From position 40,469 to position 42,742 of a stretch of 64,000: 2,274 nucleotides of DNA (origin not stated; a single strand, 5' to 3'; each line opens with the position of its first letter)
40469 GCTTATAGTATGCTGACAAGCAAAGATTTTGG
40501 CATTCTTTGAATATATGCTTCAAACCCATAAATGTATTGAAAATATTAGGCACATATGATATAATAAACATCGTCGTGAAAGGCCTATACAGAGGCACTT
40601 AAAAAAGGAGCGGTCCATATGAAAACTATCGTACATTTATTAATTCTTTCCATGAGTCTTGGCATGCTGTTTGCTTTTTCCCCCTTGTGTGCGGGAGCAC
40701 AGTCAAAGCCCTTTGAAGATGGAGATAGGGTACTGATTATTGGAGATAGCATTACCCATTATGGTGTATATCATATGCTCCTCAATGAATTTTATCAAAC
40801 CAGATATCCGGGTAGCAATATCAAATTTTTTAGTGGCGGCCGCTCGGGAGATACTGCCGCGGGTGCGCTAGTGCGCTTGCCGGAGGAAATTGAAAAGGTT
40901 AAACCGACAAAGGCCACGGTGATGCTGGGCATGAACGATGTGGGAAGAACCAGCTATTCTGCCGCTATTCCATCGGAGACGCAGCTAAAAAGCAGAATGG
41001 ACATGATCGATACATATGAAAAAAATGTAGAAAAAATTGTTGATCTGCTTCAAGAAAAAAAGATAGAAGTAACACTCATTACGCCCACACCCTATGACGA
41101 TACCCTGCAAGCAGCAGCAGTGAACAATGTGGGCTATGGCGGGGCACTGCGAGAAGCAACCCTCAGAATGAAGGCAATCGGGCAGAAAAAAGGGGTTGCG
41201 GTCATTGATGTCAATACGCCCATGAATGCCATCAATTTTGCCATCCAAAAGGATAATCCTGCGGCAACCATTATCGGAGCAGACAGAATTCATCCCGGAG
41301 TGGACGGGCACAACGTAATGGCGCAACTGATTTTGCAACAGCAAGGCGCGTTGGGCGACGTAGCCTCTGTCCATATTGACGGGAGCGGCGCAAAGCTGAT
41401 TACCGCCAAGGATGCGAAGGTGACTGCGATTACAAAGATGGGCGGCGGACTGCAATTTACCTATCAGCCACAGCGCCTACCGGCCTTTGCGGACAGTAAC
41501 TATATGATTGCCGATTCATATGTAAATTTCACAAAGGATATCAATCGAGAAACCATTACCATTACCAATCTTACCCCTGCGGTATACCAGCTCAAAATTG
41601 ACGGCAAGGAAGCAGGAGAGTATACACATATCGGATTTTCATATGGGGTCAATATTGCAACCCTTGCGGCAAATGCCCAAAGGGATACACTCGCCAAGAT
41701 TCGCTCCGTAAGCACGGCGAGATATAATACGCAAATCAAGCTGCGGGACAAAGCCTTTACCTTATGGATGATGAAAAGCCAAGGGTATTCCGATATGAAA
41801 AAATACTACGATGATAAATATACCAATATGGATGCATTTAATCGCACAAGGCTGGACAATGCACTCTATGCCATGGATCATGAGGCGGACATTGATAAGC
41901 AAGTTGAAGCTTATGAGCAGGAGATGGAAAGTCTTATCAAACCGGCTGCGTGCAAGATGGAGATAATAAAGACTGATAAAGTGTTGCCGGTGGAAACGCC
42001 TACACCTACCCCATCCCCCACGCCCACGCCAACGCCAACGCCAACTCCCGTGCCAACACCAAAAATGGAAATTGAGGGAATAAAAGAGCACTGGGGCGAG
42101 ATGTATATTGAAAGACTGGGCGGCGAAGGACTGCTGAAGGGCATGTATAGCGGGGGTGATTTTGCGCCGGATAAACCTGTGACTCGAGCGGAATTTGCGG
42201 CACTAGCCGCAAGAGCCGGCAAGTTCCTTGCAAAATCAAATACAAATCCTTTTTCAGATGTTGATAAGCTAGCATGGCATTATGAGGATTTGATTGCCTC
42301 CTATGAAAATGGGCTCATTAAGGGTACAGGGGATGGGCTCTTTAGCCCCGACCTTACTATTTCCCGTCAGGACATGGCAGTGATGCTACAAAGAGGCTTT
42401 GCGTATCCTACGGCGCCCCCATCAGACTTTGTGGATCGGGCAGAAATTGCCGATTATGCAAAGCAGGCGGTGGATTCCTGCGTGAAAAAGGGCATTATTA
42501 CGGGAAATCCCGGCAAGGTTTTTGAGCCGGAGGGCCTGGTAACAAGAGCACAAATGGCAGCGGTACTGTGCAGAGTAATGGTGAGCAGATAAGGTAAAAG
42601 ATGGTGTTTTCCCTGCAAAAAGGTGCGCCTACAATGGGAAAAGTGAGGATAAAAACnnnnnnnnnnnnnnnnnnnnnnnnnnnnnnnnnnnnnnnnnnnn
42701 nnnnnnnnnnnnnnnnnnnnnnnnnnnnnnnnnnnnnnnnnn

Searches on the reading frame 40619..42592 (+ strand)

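Call 11: search_protein_families(library=pfam, proteins=[window:40619-42592:+], max_evalue=0.001)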
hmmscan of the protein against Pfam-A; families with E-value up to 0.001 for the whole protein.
window:40619-42592:+ (657 aa): 4 families
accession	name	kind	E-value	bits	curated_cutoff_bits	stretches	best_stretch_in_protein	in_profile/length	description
PF00395.25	SLH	-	8.4e-30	102.9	20.8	3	544-587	1-44/44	S-layer homology domain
PF13472.12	Lipase_GDSL_2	-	8.7e-17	62.6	32.9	1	41-232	2-177/178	GDSL-like Lipase/Acylhydrolase family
PF00657.28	Lipase_GDSL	-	6.1e-13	49.8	23.6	1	38-238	1-208/208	GDSL-like Lipase/Acylhydrolase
PF04311.20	DUF459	-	4e-05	23.5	27.2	1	37-169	1-129/197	Protein of unknown function (DUF459)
